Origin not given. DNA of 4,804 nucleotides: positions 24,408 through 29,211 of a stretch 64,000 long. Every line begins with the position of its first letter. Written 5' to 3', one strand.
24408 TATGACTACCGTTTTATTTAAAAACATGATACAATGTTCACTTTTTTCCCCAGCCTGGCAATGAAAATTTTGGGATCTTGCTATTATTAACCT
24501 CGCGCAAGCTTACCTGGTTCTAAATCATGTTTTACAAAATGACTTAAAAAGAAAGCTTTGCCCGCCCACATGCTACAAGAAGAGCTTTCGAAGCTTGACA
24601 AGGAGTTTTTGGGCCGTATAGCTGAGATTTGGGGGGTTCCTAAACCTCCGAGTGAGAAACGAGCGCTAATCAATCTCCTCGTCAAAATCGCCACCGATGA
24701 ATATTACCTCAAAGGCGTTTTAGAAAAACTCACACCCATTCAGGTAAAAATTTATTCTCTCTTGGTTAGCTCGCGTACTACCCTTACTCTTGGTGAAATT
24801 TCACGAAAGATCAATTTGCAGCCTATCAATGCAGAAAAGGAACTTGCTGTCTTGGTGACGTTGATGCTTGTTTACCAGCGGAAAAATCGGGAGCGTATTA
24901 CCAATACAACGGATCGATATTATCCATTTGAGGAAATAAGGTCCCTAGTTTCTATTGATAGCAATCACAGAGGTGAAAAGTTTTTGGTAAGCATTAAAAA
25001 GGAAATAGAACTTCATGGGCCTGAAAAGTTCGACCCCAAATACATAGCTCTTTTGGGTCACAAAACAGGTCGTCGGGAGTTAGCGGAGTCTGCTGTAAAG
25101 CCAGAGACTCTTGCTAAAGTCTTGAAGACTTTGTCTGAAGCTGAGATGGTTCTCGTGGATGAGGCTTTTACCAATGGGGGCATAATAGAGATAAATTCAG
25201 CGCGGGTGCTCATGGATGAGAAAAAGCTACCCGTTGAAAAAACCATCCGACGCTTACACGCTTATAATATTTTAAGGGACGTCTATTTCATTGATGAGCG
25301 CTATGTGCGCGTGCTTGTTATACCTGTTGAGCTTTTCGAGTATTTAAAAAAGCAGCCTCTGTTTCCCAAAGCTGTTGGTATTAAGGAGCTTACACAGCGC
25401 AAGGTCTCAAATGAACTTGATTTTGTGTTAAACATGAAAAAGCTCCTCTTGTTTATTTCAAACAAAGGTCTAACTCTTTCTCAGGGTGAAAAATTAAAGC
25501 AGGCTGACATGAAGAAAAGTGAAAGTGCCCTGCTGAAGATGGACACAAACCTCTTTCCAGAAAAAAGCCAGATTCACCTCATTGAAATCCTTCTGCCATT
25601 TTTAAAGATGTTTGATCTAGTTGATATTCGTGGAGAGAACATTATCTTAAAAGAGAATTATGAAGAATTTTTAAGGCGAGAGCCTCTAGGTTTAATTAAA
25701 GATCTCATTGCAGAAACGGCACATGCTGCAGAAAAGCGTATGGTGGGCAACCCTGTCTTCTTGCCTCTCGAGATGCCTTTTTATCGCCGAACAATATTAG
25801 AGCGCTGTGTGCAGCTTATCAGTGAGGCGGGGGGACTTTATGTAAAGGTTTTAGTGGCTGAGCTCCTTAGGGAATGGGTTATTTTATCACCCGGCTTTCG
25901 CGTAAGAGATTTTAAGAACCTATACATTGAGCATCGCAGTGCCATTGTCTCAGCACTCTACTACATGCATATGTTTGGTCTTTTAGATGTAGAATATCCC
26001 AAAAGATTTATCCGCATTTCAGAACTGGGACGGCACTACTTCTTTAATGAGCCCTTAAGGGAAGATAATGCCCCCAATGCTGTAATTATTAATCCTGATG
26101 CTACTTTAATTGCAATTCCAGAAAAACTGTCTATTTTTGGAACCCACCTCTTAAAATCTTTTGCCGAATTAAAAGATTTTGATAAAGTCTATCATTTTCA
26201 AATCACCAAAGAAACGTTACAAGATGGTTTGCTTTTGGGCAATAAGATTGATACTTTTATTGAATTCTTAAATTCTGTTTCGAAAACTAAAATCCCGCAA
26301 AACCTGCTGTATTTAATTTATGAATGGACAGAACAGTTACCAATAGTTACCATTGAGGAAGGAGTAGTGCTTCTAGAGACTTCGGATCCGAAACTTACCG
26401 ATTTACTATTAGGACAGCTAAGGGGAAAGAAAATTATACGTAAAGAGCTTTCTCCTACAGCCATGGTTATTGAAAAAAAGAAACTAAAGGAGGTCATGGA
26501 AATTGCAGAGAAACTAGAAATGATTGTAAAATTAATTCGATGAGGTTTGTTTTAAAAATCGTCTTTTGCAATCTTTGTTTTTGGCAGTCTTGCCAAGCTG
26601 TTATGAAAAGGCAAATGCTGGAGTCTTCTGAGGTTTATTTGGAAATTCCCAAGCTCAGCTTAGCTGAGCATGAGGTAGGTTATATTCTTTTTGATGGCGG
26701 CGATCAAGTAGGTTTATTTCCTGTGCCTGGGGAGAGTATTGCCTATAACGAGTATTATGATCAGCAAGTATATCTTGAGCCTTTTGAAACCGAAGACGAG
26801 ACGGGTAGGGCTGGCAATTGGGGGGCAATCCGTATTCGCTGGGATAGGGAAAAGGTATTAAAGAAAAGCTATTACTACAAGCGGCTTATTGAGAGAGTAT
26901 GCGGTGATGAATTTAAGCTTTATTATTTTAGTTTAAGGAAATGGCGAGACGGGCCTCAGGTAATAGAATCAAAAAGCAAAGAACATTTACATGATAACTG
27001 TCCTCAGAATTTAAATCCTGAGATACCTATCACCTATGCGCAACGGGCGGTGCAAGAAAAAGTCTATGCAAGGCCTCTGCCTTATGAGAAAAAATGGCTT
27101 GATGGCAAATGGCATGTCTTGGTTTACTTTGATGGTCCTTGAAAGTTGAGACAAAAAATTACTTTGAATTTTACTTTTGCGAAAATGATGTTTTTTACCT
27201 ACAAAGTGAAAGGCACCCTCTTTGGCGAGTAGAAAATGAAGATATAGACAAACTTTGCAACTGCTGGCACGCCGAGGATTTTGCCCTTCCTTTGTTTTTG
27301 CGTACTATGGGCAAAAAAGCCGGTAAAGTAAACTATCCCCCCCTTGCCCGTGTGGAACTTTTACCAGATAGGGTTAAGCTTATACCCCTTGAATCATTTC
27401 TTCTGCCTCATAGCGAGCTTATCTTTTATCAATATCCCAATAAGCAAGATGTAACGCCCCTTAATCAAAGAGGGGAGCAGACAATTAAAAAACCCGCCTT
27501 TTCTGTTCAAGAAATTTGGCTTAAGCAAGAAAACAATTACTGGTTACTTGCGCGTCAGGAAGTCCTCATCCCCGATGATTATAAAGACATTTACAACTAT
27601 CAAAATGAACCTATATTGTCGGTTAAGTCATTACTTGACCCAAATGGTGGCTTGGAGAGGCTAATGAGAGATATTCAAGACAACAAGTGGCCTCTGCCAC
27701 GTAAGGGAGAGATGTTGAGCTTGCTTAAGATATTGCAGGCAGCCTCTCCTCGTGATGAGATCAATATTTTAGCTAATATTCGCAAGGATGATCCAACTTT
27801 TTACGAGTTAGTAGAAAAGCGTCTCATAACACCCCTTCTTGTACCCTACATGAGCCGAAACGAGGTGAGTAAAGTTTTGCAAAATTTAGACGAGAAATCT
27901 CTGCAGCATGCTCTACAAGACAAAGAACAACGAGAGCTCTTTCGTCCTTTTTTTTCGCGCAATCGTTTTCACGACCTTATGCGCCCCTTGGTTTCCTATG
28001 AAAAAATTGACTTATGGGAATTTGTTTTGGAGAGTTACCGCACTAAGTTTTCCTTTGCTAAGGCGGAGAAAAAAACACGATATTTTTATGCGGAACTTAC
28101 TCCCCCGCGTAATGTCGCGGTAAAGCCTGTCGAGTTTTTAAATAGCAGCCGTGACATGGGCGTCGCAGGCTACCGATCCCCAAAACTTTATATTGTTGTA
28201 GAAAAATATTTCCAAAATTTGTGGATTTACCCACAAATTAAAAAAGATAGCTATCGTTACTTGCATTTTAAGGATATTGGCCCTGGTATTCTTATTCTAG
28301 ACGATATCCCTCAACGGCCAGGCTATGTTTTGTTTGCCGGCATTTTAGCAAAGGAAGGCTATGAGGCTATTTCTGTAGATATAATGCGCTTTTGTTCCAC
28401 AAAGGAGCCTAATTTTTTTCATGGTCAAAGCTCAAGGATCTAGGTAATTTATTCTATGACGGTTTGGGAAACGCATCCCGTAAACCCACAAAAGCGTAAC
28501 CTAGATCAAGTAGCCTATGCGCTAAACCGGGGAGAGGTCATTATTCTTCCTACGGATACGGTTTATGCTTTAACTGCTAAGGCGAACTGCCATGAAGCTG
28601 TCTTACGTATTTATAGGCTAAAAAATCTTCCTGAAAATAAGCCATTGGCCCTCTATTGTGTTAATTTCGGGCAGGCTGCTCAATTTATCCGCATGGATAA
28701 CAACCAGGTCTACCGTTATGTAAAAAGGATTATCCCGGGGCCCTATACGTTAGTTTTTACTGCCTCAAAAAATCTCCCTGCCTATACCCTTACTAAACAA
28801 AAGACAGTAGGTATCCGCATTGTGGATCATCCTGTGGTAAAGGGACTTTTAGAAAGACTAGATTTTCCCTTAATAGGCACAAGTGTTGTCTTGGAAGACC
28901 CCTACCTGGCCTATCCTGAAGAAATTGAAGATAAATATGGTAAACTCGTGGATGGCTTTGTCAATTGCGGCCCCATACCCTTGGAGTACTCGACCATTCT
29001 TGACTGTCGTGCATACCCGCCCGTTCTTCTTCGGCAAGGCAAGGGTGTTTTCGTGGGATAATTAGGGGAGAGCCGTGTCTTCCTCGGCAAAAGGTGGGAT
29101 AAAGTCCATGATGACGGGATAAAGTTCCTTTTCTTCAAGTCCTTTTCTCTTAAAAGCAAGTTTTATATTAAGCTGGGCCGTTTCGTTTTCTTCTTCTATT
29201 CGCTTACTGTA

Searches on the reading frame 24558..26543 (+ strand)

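Call 56: search_protein_families(library=pfam, proteins=[window:24558-26543:+], max_evalue=0.001)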
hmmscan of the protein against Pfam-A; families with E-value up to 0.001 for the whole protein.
window:24558-26543:+ (661 aa): 1 family
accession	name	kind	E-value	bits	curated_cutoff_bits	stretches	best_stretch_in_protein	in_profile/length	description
PF13625.11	Helicase_C_3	-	5e-12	46.4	34.2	1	509-624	1-117/125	Helicase conserved C-terminal domain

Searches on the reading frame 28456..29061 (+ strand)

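Call 56: search_protein_families(library=pfam, proteins=[window:28456-29061:+], max_evalue=0.001)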
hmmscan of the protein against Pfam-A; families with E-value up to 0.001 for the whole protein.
window:28456-29061:+ (201 aa): 1 family
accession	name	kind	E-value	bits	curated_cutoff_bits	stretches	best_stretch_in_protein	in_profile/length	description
PF01300.24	Sua5_yciO_yrdC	-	7.4e-45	153.1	25.1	1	22-195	2-178/178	Telomere recombination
